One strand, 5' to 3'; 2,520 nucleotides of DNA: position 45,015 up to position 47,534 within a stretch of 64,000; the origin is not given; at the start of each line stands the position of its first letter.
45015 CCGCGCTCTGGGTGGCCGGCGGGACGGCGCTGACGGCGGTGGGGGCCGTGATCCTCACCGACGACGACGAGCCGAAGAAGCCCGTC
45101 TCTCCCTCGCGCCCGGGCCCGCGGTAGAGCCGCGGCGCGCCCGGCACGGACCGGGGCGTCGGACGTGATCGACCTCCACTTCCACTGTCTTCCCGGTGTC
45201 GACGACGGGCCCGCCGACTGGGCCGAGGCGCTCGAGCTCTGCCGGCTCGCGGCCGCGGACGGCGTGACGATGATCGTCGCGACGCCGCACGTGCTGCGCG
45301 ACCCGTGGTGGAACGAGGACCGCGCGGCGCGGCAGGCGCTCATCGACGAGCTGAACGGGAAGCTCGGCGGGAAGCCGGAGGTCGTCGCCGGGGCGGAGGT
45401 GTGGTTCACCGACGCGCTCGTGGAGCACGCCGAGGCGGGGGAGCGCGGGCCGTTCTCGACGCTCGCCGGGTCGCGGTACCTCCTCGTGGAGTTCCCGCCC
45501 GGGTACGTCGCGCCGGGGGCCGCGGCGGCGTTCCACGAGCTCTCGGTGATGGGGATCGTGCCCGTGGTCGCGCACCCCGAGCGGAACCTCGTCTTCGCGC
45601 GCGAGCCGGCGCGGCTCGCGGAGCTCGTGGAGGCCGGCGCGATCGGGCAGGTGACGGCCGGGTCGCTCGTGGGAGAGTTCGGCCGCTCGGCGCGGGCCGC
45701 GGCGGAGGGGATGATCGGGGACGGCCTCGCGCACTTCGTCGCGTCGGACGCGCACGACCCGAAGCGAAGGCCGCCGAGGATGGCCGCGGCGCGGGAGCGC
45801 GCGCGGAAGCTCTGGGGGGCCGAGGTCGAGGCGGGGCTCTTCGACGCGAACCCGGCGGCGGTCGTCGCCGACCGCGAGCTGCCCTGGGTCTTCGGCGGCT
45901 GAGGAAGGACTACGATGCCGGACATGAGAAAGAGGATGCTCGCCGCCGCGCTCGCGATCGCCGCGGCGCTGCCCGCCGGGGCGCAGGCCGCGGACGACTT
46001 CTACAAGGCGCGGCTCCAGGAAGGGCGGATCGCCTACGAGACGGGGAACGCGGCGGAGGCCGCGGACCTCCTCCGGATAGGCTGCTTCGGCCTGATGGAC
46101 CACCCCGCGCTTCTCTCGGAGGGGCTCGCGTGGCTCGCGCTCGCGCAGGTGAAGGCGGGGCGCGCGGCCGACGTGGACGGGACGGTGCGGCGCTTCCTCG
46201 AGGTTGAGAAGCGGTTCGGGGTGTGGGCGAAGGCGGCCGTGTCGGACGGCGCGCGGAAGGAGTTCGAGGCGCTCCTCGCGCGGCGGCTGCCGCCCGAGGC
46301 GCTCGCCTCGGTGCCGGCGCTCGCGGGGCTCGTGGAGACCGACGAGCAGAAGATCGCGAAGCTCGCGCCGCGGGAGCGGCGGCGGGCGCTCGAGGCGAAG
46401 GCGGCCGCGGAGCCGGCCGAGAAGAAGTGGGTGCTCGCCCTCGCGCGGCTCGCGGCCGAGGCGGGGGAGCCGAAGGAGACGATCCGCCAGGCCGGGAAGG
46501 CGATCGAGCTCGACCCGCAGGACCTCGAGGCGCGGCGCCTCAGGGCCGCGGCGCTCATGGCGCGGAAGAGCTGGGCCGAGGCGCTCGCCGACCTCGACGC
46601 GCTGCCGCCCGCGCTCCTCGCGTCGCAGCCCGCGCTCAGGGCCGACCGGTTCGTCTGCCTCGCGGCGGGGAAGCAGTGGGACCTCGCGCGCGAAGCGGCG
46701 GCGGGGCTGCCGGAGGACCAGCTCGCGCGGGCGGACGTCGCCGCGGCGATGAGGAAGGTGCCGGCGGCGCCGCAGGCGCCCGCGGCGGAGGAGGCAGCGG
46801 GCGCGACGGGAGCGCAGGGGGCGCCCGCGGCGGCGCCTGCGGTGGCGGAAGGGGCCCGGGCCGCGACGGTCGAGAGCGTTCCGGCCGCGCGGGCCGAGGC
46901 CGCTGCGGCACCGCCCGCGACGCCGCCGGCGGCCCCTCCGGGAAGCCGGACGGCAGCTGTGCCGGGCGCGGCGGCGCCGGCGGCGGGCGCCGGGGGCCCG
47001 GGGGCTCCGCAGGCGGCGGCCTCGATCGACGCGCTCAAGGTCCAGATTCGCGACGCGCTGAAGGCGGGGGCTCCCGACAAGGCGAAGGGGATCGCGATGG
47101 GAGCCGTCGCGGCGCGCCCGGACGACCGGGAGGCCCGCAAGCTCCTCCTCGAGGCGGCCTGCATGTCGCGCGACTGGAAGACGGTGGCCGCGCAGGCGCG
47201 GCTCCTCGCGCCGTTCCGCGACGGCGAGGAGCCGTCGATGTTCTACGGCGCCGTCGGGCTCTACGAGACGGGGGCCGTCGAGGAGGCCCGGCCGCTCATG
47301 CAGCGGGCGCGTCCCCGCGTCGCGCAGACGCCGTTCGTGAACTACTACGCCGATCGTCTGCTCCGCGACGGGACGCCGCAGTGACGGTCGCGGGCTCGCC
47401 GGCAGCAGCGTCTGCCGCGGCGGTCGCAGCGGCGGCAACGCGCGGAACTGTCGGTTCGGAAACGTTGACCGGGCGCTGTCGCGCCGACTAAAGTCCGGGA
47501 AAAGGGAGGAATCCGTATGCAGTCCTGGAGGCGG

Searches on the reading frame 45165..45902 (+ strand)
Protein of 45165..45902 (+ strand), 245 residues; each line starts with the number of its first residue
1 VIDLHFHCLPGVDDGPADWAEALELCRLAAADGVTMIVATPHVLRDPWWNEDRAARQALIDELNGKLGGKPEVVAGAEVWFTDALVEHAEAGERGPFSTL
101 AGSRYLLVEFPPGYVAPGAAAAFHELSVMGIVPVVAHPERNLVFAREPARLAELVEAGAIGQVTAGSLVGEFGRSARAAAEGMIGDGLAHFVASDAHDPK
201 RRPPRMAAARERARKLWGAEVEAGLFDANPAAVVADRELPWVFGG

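Call 19: search_protein_families(library=pfam, proteins=[window:45165-45902:+], max_evalue=0.001)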
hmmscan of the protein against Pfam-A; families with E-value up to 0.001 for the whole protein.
window:45165-45902:+ (245 aa): 1 family
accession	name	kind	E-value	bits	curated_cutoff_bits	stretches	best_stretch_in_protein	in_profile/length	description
PF19567.5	CpsB_CapC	-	1.1e-45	156.4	27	1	1-234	1-233/234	Capsular polysaccharide synthesis, CpsB/CapC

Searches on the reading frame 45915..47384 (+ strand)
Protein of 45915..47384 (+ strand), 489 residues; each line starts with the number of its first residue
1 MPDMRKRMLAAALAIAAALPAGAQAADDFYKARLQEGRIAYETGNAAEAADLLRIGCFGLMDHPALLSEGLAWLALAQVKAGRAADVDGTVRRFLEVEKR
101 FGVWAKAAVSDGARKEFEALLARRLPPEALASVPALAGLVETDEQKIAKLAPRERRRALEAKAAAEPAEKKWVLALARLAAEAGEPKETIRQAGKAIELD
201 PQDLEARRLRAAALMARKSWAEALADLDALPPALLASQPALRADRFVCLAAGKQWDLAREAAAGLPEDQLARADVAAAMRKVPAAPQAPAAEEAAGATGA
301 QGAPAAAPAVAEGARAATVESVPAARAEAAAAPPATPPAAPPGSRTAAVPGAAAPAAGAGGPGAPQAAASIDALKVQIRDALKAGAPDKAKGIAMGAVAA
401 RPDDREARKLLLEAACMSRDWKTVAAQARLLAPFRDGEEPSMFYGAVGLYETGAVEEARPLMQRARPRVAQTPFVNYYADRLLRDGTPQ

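Call 10: search_protein_families(library=pfam, proteins=[window:45915-47384:+], max_evalue=0.01)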
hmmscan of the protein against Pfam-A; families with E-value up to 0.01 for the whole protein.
window:45915-47384:+ (489 aa): 1 family
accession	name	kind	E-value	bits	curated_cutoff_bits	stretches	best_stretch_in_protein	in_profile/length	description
PF14559.12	TPR_19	-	0.002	18.9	25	1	181-233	2-54/68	Tetratricopeptide repeat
